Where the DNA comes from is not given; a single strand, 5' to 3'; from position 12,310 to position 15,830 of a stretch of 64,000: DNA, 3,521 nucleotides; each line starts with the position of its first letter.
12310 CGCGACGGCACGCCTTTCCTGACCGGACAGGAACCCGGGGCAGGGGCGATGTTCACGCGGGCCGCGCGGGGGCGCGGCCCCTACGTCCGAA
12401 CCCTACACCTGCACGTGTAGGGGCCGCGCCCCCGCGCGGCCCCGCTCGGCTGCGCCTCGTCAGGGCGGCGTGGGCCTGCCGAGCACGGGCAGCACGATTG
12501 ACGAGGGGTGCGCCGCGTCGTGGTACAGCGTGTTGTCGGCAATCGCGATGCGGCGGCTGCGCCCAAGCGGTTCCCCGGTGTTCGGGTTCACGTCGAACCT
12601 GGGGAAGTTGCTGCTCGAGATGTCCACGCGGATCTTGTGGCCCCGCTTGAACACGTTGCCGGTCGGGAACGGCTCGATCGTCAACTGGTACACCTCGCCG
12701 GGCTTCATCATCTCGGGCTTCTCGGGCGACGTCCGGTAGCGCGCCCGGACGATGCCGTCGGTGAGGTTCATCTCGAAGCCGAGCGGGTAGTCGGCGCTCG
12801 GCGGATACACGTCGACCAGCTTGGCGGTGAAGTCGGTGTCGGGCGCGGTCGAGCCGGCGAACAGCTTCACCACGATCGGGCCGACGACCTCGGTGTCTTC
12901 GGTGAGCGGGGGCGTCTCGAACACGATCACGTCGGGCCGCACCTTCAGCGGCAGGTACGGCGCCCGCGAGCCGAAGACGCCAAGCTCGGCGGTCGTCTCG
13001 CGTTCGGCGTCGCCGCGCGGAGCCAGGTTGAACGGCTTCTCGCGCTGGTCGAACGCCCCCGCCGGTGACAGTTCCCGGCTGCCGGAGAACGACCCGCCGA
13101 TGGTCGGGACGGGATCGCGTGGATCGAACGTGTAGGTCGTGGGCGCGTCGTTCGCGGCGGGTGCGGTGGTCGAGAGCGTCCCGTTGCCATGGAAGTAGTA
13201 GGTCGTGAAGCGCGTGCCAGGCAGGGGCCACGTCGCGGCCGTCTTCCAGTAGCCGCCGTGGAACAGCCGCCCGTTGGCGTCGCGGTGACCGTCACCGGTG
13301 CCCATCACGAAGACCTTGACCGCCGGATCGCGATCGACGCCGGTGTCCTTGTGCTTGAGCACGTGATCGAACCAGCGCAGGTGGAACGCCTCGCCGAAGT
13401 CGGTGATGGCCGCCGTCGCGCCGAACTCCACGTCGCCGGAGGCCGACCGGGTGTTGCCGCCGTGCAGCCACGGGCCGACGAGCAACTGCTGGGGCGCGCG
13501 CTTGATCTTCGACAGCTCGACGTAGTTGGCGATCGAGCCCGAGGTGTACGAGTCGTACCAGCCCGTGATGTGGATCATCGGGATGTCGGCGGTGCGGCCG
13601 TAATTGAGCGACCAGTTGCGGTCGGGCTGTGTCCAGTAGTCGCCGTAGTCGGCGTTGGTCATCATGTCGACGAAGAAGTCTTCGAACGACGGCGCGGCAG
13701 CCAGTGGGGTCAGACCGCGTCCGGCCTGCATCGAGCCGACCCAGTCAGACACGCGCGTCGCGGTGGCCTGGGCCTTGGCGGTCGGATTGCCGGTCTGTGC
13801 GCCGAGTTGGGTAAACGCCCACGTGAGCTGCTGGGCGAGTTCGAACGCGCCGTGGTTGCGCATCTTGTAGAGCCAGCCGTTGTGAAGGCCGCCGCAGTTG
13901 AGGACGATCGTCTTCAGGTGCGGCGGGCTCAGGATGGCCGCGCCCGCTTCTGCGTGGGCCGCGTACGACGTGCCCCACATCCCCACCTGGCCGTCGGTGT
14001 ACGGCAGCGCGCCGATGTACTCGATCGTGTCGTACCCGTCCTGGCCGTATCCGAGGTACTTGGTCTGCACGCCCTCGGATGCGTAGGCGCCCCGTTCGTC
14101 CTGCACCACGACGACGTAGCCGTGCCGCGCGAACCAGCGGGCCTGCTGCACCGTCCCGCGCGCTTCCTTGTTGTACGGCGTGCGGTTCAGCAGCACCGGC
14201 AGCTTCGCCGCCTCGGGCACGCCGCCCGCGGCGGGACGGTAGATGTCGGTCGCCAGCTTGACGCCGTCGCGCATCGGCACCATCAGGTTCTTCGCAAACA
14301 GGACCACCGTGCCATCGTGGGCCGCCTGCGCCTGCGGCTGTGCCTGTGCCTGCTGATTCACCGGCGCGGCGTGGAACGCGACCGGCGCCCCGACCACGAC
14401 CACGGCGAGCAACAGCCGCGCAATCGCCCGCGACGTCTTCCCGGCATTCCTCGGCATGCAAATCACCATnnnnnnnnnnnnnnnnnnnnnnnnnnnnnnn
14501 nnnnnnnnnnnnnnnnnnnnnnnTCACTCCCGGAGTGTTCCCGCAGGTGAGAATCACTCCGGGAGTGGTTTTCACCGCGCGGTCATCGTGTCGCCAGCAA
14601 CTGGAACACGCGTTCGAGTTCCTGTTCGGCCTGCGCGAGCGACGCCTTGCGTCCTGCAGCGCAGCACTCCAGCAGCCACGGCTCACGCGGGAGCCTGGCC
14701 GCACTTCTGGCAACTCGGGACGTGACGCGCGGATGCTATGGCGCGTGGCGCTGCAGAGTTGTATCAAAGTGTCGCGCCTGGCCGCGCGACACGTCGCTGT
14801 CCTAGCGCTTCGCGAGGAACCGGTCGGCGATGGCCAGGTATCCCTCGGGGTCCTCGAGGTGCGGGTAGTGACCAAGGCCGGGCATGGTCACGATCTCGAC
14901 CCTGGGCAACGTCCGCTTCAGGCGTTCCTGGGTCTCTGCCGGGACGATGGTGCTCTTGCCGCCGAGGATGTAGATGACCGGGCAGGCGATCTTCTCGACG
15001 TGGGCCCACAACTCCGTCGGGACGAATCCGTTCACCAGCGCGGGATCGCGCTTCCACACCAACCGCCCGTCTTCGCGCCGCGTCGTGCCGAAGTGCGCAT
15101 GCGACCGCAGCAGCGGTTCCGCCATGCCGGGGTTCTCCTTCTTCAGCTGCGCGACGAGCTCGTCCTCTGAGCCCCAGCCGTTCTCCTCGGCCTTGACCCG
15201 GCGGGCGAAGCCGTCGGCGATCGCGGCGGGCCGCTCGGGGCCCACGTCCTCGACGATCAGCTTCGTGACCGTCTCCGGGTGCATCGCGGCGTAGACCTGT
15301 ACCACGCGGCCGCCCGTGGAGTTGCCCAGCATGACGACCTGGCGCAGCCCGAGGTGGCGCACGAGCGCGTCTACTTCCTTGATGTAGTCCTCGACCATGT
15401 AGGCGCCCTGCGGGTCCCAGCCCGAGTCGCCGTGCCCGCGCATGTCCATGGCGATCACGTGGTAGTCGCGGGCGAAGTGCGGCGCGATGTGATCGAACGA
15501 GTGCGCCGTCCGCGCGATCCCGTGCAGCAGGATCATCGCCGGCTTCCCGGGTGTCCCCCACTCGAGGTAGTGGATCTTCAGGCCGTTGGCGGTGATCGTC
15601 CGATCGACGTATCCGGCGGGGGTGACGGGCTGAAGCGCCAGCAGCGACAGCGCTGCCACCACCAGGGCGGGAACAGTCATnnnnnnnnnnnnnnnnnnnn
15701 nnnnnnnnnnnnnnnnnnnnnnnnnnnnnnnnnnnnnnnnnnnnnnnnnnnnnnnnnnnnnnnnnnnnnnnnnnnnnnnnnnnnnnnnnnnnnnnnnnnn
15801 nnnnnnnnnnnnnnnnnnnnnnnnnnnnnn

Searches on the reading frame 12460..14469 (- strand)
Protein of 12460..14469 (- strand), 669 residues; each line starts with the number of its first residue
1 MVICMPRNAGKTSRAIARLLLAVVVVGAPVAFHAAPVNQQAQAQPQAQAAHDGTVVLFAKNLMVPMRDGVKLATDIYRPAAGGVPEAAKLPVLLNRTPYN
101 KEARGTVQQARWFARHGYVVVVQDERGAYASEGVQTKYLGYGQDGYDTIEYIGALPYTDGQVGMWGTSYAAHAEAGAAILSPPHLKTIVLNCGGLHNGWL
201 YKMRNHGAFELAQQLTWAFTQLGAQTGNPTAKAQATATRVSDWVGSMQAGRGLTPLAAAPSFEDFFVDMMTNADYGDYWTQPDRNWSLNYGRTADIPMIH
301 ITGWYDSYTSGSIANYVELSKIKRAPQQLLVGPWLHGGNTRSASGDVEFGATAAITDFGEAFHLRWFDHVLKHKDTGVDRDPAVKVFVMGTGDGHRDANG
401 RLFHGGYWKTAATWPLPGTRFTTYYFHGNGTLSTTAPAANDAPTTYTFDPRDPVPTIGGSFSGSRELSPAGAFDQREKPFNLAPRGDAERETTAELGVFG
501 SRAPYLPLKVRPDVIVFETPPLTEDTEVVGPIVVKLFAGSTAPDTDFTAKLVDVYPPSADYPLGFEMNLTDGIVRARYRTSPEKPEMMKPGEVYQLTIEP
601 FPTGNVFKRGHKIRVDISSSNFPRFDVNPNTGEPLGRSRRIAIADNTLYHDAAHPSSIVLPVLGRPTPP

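Call 52: search_protein_families(library=pfam, proteins=[window:12460-14469:-], max_evalue=0.000001)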
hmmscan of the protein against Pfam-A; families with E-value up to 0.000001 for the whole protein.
window:12460-14469:- (669 aa): 2 families
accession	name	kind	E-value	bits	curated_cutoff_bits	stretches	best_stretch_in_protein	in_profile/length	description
PF08530.16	PepX_C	-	2.6e-51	175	22.5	1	377-658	2-216/217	X-Pro dipeptidyl-peptidase C-terminal non-catalytic domain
PF02129.25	Peptidase_S15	-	7.2e-48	164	23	1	68-337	1-261/262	X-Pro dipeptidyl-peptidase (S15 family)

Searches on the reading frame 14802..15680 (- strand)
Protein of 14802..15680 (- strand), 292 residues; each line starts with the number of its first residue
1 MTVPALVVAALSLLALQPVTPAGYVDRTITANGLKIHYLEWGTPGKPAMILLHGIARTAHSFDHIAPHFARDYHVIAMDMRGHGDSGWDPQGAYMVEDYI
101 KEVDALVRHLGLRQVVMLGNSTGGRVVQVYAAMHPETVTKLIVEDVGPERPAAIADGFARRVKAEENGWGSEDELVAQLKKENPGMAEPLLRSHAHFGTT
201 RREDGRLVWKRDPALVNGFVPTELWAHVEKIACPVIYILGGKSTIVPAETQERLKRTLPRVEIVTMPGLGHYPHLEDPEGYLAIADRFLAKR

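Call 52: search_protein_families(library=pfam, proteins=[window:14802-15680:-], max_evalue=0.000001)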
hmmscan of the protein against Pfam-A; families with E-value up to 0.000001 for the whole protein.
window:14802-15680:- (292 aa): 3 families
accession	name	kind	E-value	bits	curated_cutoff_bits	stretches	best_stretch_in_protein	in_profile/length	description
PF00561.26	Abhydrolase_1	-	3.5e-28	99.4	25.8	1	47-146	1-102/245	alpha/beta hydrolase fold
PF12697.13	Abhydrolase_6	-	5.6e-23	83.2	26.3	1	50-282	2-215/217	Alpha/beta hydrolase family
PF12146.15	Hydrolase_4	-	3.4e-20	72.8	27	1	46-143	4-106/239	Serine aminopeptidase, S33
